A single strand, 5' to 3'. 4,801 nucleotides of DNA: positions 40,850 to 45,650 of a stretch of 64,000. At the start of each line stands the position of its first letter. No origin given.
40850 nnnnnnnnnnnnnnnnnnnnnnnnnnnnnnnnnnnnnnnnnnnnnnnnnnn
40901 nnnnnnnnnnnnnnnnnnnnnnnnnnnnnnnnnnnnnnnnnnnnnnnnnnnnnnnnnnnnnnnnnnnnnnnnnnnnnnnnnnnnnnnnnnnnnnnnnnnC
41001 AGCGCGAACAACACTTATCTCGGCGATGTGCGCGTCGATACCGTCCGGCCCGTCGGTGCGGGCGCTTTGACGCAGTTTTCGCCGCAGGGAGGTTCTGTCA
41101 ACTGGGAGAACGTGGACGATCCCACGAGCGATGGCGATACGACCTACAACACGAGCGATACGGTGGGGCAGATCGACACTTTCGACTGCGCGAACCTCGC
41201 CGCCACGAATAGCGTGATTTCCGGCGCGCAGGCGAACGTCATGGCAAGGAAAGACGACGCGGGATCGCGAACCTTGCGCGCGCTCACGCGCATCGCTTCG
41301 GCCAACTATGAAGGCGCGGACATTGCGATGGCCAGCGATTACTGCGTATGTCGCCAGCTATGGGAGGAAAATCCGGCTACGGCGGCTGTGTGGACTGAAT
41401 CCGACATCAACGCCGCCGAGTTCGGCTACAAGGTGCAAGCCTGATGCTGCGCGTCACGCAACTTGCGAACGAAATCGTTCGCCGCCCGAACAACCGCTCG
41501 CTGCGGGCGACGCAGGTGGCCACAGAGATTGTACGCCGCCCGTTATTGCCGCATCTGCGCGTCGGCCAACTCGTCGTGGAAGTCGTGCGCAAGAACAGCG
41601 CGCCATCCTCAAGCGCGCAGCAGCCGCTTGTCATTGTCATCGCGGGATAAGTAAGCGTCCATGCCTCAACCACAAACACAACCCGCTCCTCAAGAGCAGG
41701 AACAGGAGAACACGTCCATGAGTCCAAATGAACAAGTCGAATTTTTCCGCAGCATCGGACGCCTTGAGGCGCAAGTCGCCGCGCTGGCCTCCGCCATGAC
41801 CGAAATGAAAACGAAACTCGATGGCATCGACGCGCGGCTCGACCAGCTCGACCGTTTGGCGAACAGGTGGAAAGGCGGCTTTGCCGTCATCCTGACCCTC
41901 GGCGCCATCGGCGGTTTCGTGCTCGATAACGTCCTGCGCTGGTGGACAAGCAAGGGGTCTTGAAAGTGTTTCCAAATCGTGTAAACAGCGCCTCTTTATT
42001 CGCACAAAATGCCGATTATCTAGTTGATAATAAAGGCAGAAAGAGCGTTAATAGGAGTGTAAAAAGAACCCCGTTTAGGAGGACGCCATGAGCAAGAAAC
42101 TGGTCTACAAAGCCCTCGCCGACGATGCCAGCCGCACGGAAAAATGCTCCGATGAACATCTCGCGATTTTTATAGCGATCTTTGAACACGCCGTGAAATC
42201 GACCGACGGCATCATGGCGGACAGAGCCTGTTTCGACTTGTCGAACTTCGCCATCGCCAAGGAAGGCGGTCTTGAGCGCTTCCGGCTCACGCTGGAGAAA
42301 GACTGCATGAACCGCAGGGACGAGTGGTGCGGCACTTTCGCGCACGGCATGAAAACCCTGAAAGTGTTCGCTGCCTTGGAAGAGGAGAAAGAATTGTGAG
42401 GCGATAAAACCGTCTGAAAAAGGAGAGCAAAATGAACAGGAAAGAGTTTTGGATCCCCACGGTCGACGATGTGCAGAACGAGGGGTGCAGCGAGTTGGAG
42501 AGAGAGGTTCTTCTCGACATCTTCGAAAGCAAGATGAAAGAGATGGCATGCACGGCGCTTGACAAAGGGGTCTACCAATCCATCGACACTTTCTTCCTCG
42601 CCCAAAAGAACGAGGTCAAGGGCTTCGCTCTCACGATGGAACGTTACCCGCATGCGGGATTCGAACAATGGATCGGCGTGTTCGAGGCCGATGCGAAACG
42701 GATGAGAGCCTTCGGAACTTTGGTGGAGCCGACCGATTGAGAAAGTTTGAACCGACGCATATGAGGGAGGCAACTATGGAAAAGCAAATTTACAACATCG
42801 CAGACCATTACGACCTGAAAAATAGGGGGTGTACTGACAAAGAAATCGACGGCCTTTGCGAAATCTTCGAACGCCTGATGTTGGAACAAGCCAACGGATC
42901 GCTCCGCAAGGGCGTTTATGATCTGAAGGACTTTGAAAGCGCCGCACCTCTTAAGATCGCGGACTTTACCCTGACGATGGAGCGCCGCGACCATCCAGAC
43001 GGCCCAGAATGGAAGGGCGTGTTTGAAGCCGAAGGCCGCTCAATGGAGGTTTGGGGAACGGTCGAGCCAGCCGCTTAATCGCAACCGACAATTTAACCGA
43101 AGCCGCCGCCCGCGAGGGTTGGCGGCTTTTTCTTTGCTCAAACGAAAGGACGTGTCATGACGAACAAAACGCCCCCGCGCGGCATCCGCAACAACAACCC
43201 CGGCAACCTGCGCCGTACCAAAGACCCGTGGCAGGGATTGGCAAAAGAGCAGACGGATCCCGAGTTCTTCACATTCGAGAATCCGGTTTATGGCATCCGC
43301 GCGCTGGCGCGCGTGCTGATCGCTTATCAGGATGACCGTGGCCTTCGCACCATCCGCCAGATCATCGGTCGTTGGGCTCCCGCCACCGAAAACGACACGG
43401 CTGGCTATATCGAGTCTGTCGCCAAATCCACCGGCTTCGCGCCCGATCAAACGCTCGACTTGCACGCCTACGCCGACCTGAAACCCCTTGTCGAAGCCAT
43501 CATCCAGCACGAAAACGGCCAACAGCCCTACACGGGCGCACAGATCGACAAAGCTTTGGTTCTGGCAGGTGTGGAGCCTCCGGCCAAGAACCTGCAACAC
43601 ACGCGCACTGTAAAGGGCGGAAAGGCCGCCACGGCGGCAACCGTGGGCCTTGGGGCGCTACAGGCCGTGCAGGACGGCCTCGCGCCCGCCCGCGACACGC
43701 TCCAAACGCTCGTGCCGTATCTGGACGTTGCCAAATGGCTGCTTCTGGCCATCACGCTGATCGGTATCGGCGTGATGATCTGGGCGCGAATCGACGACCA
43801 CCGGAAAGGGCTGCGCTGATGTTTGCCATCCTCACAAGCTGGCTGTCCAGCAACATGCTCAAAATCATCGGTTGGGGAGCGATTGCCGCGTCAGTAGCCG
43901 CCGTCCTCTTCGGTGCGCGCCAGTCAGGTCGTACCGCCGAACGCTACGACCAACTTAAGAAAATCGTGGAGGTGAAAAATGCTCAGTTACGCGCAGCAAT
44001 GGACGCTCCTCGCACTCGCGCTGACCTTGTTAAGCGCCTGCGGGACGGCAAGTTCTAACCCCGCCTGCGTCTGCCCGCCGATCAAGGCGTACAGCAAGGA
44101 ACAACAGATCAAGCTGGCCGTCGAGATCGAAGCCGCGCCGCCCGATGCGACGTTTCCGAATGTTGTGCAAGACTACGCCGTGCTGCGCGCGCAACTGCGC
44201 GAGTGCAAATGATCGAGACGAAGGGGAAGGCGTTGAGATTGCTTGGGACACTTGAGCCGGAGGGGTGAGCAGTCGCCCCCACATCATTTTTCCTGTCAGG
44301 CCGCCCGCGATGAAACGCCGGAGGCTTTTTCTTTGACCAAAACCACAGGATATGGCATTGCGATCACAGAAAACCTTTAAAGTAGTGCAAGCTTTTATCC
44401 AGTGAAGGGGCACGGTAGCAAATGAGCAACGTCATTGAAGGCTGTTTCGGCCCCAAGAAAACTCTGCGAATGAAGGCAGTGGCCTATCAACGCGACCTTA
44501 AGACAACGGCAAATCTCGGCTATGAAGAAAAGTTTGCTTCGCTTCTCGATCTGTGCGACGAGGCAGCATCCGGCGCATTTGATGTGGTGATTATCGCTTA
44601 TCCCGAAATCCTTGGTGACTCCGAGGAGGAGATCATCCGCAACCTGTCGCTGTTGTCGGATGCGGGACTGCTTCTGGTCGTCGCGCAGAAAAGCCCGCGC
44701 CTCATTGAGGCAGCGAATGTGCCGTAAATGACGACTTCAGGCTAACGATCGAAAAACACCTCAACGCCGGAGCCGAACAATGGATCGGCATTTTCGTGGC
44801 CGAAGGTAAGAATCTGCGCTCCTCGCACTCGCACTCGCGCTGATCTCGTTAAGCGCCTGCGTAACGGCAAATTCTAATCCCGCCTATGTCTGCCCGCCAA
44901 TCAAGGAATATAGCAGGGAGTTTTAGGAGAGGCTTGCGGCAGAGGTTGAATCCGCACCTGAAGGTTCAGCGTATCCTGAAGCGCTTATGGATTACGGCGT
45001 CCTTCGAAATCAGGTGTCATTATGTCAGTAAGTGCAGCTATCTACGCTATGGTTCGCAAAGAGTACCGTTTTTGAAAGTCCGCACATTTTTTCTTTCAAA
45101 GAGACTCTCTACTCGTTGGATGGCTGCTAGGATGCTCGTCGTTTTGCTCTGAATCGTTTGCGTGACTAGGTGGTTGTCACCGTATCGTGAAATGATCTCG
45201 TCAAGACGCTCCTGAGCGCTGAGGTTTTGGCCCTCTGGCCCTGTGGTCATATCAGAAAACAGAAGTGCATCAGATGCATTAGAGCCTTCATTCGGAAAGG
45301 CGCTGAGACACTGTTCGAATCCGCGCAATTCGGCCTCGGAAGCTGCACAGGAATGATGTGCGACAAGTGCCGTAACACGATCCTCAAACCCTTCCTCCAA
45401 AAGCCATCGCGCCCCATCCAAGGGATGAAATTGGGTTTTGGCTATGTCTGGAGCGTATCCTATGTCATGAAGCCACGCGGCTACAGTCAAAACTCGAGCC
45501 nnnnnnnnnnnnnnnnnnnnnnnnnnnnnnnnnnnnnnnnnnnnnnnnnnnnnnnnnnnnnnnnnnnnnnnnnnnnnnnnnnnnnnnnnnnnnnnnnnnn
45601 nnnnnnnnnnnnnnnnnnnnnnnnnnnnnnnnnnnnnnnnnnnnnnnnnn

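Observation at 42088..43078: Tandem triplication of a ~100-aa protein family between tail and lysis modules (moron-like)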

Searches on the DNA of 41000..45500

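Call 113: search_rna_families(source=window, start=41000, end=45500, threshold=evalue, max_evalue=1)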
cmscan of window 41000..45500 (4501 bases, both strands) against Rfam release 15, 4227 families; matches with E-value up to 1: 1.
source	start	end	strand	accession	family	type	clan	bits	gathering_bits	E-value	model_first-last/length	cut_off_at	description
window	43098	43137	+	RF00489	ctRNA_p42d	Gene; antisense;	-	21.8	50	0.27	1-46/46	no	ctRNA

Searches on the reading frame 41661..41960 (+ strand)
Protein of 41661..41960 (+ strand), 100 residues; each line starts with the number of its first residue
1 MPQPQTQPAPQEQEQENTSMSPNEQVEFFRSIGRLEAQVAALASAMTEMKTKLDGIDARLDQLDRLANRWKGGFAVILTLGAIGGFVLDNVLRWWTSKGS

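Call 9: search_protein_families(library=pfam, proteins=[window:41661-41960:+], max_evalue=1)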
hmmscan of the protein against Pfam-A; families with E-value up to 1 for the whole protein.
window:41661-41960:+ (100 aa): 7 families
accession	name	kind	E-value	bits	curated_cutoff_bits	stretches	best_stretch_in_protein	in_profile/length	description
PF19794.4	DUF6278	-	0.0034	17.5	26.4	1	15-92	14-91/145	Family of unknown function (DUF6278)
PF18654.6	LegC3_N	-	0.0087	15.8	25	1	6-62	138-194/297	LegC3 N-terminal coiled-coil domain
PF17098.10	Wtap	-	0.074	13.4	35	1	31-65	112-146/155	WTAP/Mum2p family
PF14362.11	DUF4407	-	0.1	12.3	31.3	1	24-79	210-266/297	Domain of unknown function (DUF4407)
PF12296.13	HsbA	-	0.12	13.2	33.5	0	17-55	56-94/121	Hydrophobic surface binding protein A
PF05531.17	NPV_P10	-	0.16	12.9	29.8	1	32-64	13-55/75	Nucleopolyhedrovirus P10 protein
PF18697.7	MLVIN_C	-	0.19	11.9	29.2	1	62-80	15-33/56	Murine leukemia virus (MLV) integrase (IN) C-terminal domain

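Call 10: search_protein_families(library=phrogs, proteins=[window:41661-41960:+], max_evalue=1)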
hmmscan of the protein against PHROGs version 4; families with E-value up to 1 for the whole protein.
window:41661-41960:+ (100 aa): 8 families
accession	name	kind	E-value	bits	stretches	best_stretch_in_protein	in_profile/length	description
phrog_6136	-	unknown function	0.0049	17.8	1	33-68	37-72/120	-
phrog_736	-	unknown function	0.044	14.9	1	37-66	66-94/112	-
phrog_726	-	unknown function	0.14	13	0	12-59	58-106/154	-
phrog_1834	-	unknown function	0.17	13.2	1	40-71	52-83/84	-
phrog_5225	-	unknown function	0.2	13.1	1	34-70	32-67/92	-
phrog_1103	-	unknown function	0.21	12.7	1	43-86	18-65/80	-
phrog_18331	-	unknown function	0.21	12.4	1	33-65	130-162/205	-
phrog_5553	-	unknown function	0.24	12.6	1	31-65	15-49/114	-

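Call 94: search_protein_families(library=ncbifam, proteins=[window:41661-41960:+], max_evalue=0.01)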
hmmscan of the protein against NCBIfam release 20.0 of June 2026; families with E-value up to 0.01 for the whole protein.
window:41661-41960:+ (100 aa): 0 families

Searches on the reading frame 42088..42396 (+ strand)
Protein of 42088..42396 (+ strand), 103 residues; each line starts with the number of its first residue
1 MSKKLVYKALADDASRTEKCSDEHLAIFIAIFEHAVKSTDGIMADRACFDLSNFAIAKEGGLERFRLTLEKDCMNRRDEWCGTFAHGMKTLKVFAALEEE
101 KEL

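Call 9: search_protein_families(library=pfam, proteins=[window:42088-42396:+], max_evalue=1)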
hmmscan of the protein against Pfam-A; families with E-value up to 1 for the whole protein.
window:42088-42396:+ (103 aa): 0 families

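Call 10: search_protein_families(library=phrogs, proteins=[window:42088-42396:+], max_evalue=1)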
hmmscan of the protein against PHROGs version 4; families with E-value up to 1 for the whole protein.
window:42088-42396:+ (103 aa): 0 families

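Call 47: search_protein_families(library=padloc, proteins=[window:42088-42396:+], max_evalue=0.1)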
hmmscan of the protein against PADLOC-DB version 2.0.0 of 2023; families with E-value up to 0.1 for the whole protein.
window:42088-42396:+ (103 aa): 0 families

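Call 94: search_protein_families(library=ncbifam, proteins=[window:42088-42396:+], max_evalue=0.01)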
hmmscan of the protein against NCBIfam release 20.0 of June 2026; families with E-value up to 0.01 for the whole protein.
window:42088-42396:+ (103 aa): 0 families
